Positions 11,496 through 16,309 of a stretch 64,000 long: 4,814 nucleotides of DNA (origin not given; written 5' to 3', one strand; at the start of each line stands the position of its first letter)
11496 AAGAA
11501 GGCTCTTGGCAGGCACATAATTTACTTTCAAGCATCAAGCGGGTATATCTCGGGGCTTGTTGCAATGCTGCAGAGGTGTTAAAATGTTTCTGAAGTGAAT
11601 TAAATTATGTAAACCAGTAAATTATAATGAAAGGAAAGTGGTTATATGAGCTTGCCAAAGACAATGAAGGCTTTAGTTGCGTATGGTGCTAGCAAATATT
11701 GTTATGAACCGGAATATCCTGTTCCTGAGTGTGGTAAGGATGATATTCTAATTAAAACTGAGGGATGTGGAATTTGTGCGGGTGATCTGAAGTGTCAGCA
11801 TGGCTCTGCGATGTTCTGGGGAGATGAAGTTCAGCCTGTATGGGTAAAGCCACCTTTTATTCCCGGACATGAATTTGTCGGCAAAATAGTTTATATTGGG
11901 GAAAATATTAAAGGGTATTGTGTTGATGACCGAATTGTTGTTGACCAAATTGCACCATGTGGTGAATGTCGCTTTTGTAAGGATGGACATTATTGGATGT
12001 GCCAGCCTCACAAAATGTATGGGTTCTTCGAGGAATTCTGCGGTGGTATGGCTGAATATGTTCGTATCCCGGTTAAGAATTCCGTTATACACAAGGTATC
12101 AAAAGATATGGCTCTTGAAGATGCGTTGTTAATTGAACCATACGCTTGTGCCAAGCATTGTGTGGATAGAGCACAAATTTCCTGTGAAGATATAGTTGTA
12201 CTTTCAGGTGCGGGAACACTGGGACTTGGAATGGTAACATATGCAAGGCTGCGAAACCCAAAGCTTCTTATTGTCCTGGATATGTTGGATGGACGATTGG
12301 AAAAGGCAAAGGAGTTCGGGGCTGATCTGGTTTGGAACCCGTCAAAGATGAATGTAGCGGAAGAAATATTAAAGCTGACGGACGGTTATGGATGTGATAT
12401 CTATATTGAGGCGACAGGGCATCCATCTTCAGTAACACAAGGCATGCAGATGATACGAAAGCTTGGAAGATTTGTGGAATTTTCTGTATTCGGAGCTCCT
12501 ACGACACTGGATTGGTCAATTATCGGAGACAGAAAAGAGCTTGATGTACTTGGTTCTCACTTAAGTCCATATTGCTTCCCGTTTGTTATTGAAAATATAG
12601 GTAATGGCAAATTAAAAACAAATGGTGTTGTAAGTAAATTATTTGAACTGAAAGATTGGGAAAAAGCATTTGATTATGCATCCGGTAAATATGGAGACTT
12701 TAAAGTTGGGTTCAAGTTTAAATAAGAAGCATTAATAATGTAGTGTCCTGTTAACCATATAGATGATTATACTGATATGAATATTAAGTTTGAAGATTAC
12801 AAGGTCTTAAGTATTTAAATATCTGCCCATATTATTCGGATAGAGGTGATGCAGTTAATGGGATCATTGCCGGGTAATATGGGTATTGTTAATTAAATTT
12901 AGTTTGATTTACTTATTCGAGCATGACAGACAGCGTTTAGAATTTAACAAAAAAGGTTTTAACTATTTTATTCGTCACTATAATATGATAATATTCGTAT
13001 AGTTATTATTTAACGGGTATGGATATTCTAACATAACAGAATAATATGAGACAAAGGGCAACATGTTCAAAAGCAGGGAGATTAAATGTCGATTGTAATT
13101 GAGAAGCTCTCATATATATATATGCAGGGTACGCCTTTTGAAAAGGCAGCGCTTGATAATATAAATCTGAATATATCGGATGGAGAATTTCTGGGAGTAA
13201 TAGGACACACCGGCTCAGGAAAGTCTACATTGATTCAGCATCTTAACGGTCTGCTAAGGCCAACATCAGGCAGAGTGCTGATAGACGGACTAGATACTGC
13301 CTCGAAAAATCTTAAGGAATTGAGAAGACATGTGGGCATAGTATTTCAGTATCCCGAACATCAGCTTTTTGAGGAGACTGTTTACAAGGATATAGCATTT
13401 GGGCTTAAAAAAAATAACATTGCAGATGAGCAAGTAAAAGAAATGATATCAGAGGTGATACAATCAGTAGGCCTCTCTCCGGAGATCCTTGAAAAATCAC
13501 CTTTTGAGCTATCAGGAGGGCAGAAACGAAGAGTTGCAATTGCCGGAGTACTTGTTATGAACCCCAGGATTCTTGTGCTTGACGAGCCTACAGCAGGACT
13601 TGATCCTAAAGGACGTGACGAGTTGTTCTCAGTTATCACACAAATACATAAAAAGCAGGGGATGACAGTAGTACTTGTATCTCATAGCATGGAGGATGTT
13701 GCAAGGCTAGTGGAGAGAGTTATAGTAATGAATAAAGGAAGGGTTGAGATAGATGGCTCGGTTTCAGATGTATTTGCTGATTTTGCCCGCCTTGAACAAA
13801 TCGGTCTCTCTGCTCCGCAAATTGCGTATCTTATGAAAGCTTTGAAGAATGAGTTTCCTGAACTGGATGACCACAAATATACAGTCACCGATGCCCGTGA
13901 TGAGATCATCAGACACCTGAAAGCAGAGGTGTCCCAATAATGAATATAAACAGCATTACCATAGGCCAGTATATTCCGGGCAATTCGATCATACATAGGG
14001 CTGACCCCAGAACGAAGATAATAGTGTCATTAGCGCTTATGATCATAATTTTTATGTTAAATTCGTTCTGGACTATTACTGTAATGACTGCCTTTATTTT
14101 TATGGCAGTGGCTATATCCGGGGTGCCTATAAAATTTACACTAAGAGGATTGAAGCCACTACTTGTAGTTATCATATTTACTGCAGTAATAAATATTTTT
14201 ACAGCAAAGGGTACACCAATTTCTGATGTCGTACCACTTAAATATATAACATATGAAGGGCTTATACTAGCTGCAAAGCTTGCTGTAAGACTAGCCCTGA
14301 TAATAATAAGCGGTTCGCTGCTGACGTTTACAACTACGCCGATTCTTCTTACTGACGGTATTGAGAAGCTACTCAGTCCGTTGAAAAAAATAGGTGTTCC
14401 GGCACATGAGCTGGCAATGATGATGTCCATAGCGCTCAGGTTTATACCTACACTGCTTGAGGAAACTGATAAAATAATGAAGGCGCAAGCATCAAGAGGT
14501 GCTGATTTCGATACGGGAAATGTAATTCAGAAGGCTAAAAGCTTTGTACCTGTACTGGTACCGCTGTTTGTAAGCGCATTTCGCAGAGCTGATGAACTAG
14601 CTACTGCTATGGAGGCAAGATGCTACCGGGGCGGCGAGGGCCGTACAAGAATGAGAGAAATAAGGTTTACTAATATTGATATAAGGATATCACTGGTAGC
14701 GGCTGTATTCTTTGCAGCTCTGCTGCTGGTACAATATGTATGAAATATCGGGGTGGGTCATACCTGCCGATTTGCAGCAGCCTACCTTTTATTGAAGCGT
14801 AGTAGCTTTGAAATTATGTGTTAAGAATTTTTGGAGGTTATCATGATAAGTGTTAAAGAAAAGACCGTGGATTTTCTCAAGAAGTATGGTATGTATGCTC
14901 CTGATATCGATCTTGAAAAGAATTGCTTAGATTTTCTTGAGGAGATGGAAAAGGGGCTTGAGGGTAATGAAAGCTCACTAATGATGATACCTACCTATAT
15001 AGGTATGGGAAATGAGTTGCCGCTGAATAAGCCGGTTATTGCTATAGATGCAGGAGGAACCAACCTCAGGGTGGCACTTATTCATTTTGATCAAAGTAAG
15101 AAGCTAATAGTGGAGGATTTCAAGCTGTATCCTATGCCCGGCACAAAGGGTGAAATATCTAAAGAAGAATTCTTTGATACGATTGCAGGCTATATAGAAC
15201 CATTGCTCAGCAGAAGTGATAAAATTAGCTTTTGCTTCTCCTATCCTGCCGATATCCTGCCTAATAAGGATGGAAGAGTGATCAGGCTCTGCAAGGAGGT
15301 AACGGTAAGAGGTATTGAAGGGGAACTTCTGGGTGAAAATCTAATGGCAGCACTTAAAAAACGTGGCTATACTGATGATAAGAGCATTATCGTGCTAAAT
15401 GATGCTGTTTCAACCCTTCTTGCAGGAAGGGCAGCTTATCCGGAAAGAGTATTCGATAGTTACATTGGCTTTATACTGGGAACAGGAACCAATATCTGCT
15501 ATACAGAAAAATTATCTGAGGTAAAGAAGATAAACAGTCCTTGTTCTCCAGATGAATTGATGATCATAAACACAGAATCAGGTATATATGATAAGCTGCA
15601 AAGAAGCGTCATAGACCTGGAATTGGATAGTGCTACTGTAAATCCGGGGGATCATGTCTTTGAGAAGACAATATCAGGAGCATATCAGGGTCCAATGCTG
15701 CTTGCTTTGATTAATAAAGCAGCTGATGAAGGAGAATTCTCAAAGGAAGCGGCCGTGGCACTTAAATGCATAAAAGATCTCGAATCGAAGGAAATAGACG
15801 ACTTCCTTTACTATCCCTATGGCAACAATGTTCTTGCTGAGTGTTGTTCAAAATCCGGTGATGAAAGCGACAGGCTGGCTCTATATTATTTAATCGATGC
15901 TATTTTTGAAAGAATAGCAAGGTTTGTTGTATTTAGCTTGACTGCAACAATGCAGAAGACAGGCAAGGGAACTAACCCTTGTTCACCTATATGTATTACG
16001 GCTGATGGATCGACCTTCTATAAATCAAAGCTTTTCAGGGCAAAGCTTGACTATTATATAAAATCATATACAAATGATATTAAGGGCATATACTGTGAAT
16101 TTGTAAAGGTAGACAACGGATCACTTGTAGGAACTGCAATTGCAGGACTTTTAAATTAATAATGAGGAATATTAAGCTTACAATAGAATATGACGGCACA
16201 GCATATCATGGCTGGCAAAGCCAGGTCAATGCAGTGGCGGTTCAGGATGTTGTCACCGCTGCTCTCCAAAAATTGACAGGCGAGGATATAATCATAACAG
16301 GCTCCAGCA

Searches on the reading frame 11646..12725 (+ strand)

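Call 67: search_protein_families(library=pfam, proteins=[window:11646-12725:+], max_evalue=0.0001)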
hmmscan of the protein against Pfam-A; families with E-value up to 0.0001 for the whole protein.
window:11646-12725:+ (359 aa): 2 families
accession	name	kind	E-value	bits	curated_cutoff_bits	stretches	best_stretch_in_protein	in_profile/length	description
PF08240.17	ADH_N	-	3.5e-22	79.1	23.5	1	30-147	1-99/104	Alcohol dehydrogenase GroES-like domain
PF00107.32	ADH_zinc_N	-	2.5e-20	73.2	31.8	1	192-308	2-116/129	Zinc-binding dehydrogenase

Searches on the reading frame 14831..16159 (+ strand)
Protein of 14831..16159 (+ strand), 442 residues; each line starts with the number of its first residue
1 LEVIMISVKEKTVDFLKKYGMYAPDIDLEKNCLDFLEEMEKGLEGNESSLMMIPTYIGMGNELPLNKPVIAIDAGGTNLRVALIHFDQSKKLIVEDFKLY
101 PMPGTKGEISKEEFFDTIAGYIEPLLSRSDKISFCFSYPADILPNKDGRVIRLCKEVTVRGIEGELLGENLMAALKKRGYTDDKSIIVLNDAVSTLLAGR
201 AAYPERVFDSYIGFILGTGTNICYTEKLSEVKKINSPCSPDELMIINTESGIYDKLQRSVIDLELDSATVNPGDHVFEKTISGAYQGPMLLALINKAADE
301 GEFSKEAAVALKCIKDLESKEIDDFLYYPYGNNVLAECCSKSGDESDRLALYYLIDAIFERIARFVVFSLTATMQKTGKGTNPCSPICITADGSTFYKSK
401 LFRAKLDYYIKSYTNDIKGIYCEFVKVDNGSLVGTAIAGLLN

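Call 67: search_protein_families(library=pfam, proteins=[window:14831-16159:+], max_evalue=0.0001)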
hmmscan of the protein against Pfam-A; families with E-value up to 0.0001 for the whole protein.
window:14831-16159:+ (442 aa): 2 families
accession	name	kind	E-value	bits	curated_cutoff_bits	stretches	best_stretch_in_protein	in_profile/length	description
PF03727.22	Hexokinase_2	-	8e-42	143.7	24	1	212-439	2-240/242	Hexokinase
PF00349.27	Hexokinase_1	-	2.6e-25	89.8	24.3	1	27-199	15-199/201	Hexokinase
